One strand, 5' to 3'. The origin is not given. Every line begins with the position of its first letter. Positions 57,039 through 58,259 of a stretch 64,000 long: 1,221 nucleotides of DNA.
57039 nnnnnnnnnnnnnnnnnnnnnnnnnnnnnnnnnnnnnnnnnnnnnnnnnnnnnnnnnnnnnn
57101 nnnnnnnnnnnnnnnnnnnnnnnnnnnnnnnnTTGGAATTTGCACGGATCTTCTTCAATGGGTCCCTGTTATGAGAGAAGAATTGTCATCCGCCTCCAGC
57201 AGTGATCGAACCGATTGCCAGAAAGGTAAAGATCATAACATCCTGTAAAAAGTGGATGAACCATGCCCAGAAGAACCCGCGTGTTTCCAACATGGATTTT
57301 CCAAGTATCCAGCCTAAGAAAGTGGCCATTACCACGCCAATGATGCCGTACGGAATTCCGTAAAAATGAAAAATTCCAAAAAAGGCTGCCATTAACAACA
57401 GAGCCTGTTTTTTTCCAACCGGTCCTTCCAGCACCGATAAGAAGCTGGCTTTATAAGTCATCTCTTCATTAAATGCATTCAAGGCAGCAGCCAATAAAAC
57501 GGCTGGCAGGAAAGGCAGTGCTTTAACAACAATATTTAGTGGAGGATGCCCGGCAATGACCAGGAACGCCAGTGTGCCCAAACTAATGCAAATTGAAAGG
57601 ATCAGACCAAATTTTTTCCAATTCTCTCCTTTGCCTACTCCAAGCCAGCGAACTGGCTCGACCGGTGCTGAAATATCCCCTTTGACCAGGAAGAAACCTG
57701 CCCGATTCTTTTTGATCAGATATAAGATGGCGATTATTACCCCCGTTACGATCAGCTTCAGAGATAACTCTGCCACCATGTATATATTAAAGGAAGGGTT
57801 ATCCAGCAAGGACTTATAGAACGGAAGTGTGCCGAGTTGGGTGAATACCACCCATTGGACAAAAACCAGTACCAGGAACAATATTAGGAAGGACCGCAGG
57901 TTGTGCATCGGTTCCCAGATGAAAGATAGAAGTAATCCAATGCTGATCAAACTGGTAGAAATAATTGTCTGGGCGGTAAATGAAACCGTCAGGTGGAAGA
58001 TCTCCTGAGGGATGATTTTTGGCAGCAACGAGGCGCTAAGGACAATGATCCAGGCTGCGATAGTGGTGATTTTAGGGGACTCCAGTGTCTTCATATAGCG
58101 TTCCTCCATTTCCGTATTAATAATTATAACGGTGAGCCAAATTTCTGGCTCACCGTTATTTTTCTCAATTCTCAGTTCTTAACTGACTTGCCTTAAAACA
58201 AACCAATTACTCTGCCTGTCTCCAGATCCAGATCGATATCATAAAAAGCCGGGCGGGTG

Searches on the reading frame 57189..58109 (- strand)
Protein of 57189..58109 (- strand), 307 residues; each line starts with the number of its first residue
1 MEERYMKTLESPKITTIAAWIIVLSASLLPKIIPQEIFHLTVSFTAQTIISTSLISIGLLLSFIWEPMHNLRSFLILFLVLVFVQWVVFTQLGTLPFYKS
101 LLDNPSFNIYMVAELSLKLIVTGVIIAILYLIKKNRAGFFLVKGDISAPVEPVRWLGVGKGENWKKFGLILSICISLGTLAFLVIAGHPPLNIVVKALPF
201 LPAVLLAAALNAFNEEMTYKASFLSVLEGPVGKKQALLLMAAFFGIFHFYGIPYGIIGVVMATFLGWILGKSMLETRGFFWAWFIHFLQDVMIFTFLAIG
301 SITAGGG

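Call 6: search_protein_families(library=pfam, proteins=[window:57189-58109:-], max_evalue=0.01)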
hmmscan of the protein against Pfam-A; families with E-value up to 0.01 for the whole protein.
window:57189-58109:- (307 aa): 2 families
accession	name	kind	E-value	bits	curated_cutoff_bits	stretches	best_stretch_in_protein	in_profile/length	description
PF02517.21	Rce1-like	-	4.9e-11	43.2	22.4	1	200-292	4-93/93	Type II CAAX prenyl endopeptidase Rce1-like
PF06695.16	Sm_multidrug_ex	-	0.0036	18.3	30.7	1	175-274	6-105/121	Putative small multi-drug export protein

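Call 68: search_protein_families(library=ncbifam, proteins=[window:57189-58109:-], max_evalue=0.01)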
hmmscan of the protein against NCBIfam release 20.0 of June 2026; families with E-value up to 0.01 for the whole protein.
window:57189-58109:- (307 aa): 1 family
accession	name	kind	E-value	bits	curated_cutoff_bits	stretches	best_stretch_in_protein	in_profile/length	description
NF041647.1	ABC_perm_CPBP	equivalog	2.7e-07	29.7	435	1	197-295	539-632/636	ABC transporter permease subunit/CPBP intramembrane protease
